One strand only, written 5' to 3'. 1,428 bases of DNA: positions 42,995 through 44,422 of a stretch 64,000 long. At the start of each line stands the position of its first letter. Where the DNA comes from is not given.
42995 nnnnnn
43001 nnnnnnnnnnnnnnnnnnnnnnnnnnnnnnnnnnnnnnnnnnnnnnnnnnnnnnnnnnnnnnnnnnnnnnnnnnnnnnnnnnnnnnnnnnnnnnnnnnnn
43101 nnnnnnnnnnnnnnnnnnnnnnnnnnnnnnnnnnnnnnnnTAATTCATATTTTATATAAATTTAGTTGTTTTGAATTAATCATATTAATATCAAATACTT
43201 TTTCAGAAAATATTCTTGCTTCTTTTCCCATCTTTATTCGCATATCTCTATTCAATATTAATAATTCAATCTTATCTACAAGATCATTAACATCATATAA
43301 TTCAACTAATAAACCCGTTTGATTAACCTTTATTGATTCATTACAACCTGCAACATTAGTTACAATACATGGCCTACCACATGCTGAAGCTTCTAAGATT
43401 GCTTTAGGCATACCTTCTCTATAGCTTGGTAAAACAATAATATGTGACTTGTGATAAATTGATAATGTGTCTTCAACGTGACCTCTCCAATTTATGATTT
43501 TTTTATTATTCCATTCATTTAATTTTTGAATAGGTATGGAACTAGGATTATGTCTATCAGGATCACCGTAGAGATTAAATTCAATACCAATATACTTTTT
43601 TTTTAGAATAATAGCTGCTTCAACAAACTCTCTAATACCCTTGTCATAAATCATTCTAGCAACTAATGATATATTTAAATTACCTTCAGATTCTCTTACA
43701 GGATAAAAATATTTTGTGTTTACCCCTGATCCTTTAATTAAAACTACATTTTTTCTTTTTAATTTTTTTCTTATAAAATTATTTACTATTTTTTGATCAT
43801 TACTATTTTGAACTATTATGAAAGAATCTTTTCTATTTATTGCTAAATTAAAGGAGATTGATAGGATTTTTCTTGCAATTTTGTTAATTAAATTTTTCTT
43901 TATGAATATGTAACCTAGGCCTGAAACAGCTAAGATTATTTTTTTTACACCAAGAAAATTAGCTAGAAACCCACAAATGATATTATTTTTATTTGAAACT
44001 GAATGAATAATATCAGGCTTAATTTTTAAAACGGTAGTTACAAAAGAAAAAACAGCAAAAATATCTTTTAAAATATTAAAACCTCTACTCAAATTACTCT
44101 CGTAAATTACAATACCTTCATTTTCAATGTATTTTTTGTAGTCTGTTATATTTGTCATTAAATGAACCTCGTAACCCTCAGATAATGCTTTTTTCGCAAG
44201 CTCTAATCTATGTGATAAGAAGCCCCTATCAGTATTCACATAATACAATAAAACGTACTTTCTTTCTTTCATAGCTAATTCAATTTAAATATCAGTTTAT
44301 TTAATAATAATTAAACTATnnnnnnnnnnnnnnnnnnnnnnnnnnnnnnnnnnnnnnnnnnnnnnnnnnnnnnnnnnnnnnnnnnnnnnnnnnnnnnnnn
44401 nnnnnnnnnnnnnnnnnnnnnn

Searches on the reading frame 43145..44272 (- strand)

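Call 47: search_protein_families(library=pfam, proteins=[window:43145-44272:-], max_evalue=0.001)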
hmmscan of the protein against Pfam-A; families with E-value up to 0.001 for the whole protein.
window:43145-44272:- (375 aa): 6 families
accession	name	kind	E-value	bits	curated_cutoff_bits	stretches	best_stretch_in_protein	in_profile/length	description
PF00534.26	Glycos_transf_1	-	2.6e-27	95.9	26.4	1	197-353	14-170/172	Glycosyl transferases group 1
PF13692.12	Glyco_trans_1_4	-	5e-26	92.1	27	1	201-339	4-140/142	Glycosyl transferases group 1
PF13477.12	Glyco_trans_4_2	-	3.4e-11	43.9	23.4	1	9-142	3-130/139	Glycosyl transferase 4-like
PF13524.12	Glyco_trans_1_2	-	1.1e-05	25.9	25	1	216-353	5-126/144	Glycosyl transferase-like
PF20706.3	GT4-conflict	-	0.00023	20.7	26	1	192-315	191-321/385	Family 4 Glycosyltransferase in conflict systems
PF13439.12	Glyco_transf_4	-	0.00024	21.6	28.5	1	23-116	9-103/170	Glycosyltransferase Family 4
